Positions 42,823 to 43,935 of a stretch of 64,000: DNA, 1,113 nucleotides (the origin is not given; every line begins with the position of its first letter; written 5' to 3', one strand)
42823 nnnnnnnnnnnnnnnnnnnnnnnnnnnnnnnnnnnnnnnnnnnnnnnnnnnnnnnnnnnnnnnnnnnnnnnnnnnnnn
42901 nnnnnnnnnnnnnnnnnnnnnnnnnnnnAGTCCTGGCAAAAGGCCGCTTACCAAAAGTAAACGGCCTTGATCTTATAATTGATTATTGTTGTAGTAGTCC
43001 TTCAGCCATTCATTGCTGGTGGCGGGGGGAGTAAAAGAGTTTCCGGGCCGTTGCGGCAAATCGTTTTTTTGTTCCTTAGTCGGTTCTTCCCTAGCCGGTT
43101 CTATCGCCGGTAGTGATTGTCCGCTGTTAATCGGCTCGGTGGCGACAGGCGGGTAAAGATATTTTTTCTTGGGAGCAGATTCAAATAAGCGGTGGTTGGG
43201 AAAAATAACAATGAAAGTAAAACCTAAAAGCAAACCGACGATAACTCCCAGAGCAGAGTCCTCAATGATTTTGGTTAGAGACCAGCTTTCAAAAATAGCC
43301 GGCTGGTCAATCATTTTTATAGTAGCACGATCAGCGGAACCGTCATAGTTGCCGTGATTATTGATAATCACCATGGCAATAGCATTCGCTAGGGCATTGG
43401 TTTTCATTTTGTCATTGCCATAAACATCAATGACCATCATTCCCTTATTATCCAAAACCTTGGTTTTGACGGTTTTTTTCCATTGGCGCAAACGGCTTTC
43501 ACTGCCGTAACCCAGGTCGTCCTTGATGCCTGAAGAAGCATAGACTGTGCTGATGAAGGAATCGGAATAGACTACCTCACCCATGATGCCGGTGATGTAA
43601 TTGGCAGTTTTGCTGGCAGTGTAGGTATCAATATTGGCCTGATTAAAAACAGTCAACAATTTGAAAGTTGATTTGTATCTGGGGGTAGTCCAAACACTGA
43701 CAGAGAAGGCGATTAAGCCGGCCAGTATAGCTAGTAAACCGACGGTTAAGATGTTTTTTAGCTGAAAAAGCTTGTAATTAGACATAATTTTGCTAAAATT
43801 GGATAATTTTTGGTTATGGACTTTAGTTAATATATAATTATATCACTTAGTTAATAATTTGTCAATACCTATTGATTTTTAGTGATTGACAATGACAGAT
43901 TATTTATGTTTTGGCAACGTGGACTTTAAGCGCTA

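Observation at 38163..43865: Surface-glycan operon with a 1088-aa GT4 / TM / glycoside-hydrolase-like / FG-GAP fusion protein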

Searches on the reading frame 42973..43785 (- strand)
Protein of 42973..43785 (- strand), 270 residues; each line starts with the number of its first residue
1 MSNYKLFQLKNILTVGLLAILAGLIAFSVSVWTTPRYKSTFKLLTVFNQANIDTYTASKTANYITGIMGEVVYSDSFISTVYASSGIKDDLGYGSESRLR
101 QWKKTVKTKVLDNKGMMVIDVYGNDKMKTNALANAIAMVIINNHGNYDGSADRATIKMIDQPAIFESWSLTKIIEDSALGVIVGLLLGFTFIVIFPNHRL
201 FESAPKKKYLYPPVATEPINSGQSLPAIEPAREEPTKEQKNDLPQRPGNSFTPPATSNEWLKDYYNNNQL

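Call 4: search_protein_families(library=pfam, proteins=[window:42973-43785:-], max_evalue=0.01)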
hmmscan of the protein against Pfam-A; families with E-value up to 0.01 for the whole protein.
window:42973-43785:- (270 aa): 1 family
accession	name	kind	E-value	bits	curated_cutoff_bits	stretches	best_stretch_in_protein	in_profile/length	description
PF02706.20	Wzz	-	0.0071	17.1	25.5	0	10-51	14-55/91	Chain length determinant protein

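Call 5: search_protein_families(library=ncbifam, proteins=[window:42973-43785:-], max_evalue=0.01)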
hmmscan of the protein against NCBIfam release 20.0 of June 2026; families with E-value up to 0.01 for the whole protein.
window:42973-43785:- (270 aa): 2 families
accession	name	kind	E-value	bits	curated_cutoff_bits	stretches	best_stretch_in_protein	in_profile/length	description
TIGR01006.1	polys_exp_MPA1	subfamily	0.00066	19.2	296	1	10-193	19-194/226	CspC family polysaccharide chain length determinant protein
NF012149.0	blaIND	exception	0.0072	15.8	430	0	87-130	184-226/239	IND family subclass B1 metallo-beta-lactamase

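Call 58: search_protein_families(library=pfam, alignment_id=A4, max_evalue=0.01)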
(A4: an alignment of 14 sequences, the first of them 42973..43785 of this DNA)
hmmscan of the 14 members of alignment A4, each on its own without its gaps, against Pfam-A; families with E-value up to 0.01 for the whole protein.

A. member 1, window:42973-43785:- (270 aa): 1 family
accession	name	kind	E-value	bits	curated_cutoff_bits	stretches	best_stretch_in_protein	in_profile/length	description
PF02706.20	Wzz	-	0.0071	17.1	25.5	0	10-51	14-55/91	Chain length determinant protein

B. families by the number of members that match (of 14 scanned): 5 families
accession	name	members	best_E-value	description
PF02706.20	Wzz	14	1e-08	Chain length determinant protein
PF13807.11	GNVR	2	1.5e-05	G-rich domain on putative tyrosine kinase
PF20361.3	DUF6656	2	0.0026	Family of unknown function (DUF6656)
PF13273.12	DUF4064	1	0.0037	Protein of unknown function (DUF4064)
PF01583.26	APS_kinase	1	0.0095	Adenylylsulphate kinase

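Call 59: search_solved_structures(query=A4, max_evalue=1)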
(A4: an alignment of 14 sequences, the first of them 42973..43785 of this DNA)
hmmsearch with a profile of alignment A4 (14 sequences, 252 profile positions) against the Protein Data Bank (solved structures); distinct sequences matched with E-value up to 1: 0.
